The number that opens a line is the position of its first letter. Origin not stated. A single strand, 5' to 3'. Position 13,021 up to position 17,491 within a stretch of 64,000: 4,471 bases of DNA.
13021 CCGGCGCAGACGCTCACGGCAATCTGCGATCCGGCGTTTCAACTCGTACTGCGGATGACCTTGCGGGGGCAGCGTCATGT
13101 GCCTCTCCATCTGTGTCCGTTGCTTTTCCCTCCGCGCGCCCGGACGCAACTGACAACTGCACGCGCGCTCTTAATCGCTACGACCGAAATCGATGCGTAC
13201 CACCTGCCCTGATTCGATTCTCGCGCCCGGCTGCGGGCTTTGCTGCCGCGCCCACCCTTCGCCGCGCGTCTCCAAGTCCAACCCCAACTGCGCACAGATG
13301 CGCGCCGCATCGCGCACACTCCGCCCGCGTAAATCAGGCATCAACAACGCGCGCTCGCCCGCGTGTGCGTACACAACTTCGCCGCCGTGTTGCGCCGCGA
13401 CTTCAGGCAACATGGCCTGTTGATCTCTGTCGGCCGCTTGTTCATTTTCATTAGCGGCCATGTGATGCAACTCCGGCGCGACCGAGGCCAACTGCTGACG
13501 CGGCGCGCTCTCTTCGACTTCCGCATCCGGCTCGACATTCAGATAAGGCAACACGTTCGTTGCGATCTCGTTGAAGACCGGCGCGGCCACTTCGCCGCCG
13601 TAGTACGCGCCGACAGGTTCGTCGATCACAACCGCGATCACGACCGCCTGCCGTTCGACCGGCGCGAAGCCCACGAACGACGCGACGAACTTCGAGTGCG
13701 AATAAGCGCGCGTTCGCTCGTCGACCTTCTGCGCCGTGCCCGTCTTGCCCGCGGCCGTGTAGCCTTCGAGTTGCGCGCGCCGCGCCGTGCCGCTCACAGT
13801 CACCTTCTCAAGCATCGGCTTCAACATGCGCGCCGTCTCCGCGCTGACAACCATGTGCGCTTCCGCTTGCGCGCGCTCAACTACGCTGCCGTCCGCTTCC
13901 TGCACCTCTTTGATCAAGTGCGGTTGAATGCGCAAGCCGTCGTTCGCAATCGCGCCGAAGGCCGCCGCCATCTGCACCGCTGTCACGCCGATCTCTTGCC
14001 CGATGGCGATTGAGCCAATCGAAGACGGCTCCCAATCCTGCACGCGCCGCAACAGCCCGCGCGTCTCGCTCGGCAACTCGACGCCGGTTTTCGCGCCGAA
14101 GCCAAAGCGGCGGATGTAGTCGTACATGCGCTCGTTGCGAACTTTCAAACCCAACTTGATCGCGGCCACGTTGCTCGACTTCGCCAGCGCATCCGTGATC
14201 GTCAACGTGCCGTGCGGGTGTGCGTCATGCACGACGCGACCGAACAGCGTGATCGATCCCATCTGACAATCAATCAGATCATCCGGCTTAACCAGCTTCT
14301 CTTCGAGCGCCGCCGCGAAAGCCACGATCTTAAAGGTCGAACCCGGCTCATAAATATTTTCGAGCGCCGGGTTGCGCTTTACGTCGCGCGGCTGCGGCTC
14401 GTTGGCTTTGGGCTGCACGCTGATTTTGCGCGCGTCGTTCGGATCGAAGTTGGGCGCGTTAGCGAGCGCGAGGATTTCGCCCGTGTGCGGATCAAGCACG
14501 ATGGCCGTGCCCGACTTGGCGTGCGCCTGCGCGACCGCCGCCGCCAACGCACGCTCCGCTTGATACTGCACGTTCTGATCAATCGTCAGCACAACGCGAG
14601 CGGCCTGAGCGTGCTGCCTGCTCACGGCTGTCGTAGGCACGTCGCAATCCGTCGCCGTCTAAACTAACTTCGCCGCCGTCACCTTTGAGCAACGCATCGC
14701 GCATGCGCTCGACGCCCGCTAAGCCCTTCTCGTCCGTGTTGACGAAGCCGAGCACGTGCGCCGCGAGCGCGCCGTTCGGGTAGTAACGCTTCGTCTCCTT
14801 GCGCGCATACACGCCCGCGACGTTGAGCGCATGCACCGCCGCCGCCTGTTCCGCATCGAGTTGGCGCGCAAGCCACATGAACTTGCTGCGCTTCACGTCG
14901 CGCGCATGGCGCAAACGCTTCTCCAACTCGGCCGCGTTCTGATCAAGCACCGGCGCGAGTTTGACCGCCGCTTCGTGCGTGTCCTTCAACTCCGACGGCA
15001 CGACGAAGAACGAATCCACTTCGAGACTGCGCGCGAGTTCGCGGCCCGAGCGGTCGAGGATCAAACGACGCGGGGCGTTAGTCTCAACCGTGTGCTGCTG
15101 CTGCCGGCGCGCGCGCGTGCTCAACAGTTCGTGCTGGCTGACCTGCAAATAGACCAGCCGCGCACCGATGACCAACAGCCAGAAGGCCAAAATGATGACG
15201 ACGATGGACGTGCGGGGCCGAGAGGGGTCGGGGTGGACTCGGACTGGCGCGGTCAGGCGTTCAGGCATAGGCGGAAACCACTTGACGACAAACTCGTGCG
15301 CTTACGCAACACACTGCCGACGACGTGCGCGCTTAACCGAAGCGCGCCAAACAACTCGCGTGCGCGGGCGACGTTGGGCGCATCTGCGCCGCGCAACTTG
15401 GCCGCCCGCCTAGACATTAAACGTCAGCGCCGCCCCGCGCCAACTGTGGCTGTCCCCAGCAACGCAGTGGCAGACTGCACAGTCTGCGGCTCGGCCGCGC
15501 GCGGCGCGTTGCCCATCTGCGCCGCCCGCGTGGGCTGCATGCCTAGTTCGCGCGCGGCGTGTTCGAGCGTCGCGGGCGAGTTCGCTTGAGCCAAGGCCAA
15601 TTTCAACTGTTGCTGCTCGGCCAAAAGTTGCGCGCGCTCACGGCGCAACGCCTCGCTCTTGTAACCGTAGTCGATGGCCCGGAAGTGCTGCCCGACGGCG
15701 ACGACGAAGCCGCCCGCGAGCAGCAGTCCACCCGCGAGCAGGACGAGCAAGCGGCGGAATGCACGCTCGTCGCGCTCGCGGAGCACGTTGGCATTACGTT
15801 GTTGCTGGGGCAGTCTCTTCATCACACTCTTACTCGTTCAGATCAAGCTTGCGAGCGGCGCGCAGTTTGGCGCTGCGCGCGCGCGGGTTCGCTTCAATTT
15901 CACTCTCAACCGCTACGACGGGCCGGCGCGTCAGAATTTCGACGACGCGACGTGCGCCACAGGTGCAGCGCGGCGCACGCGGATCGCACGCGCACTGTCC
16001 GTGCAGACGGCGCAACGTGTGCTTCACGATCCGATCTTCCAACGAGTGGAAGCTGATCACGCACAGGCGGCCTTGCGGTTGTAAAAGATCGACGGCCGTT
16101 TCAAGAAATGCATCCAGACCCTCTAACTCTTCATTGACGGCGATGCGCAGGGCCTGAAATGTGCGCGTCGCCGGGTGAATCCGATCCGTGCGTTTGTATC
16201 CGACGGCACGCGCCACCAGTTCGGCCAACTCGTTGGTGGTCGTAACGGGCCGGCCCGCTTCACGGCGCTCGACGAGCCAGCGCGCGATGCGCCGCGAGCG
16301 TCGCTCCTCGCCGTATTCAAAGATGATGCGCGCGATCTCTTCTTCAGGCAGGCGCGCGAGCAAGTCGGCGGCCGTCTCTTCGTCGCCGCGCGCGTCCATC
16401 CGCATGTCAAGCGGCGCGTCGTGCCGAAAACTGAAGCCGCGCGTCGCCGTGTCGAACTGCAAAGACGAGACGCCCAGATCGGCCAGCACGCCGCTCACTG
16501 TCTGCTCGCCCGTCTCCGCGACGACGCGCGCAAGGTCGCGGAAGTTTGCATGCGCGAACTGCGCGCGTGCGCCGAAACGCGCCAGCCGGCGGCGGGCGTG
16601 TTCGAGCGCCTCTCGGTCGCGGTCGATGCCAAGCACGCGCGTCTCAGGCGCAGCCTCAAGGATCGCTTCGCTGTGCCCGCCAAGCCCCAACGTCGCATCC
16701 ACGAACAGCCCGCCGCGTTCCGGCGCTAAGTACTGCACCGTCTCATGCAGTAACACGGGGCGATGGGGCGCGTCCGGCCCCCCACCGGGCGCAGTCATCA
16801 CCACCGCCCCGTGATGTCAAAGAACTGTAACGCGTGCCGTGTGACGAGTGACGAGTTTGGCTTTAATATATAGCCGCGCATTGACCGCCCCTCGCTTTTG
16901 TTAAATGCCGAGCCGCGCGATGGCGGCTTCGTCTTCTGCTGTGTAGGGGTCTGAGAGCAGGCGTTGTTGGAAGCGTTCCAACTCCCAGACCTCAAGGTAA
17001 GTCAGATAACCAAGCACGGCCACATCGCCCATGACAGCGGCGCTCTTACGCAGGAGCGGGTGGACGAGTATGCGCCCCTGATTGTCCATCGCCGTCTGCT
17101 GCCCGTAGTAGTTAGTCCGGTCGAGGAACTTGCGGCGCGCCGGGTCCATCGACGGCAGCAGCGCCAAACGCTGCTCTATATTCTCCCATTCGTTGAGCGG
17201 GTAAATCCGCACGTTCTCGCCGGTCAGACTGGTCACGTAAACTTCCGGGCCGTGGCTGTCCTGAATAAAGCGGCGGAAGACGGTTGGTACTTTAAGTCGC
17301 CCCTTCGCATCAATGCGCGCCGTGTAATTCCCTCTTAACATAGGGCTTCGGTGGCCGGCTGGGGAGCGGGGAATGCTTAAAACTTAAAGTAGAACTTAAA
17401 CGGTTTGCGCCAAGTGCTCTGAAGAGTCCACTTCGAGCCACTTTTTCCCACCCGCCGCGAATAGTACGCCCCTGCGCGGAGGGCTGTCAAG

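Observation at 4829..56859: Family of about 16 intergenic palindromes whose arms are tiled from tandem 7-nt units around a shared AT-rich core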

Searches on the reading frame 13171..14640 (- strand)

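Call 8: search_protein_families(library=pfam, proteins=[window:13171-14640:-])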
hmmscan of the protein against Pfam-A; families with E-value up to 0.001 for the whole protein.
window:13171-14640:- (489 aa): 2 families
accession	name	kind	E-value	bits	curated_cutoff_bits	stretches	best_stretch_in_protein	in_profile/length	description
PF00905.27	Transpeptidase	-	5.1e-76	256.2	22.1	1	44-359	1-297/299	Penicillin binding protein transpeptidase domain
PF03793.24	PASTA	-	4.9e-08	33.3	23.2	1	434-485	3-62/64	PASTA domain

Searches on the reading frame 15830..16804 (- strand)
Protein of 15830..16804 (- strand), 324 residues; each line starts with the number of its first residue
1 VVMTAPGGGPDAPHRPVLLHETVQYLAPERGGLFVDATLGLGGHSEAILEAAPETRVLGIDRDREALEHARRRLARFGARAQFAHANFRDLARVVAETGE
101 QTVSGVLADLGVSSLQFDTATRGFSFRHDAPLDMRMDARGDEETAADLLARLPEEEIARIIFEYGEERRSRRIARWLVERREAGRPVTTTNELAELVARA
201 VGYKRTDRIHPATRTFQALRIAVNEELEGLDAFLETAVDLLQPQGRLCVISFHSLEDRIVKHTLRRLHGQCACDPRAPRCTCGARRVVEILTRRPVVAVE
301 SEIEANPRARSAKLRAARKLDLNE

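Call 8: search_protein_families(library=pfam, proteins=[window:15830-16804:-])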
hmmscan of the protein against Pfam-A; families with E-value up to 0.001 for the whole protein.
window:15830-16804:- (324 aa): 5 families
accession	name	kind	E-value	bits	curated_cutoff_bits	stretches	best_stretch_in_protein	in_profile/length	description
PF01795.25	Methyltransf_5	-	7.2e-113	377.6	27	1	12-319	2-308/309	MraW methylase family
PF13649.12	Methyltransf_25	-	8e-07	30.1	27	1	35-92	2-59/97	Methyltransferase domain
PF08242.18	Methyltransf_12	-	6.1e-05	24.1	30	0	40-85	6-52/98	Methyltransferase domain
PF13847.12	Methyltransf_31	-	6.7e-05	23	27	0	45-92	18-67/145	Methyltransferase domain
PF05175.20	MTS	-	0.00038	20.6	23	0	24-88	25-90/170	Methyltransferase small domain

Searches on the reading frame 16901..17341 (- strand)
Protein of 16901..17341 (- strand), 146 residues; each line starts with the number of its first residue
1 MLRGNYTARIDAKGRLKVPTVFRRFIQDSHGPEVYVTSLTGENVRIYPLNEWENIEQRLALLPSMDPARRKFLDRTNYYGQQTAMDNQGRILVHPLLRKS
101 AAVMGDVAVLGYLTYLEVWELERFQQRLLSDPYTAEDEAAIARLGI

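Call 8: search_protein_families(library=pfam, proteins=[window:16901-17341:-])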
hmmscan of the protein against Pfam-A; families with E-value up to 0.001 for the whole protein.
window:16901-17341:- (146 aa): 1 family
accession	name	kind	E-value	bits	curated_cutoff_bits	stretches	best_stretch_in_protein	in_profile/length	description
PF02381.23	MraZ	-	4.4e-21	75.1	23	2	1-74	1-71/72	MraZ protein, putative antitoxin-like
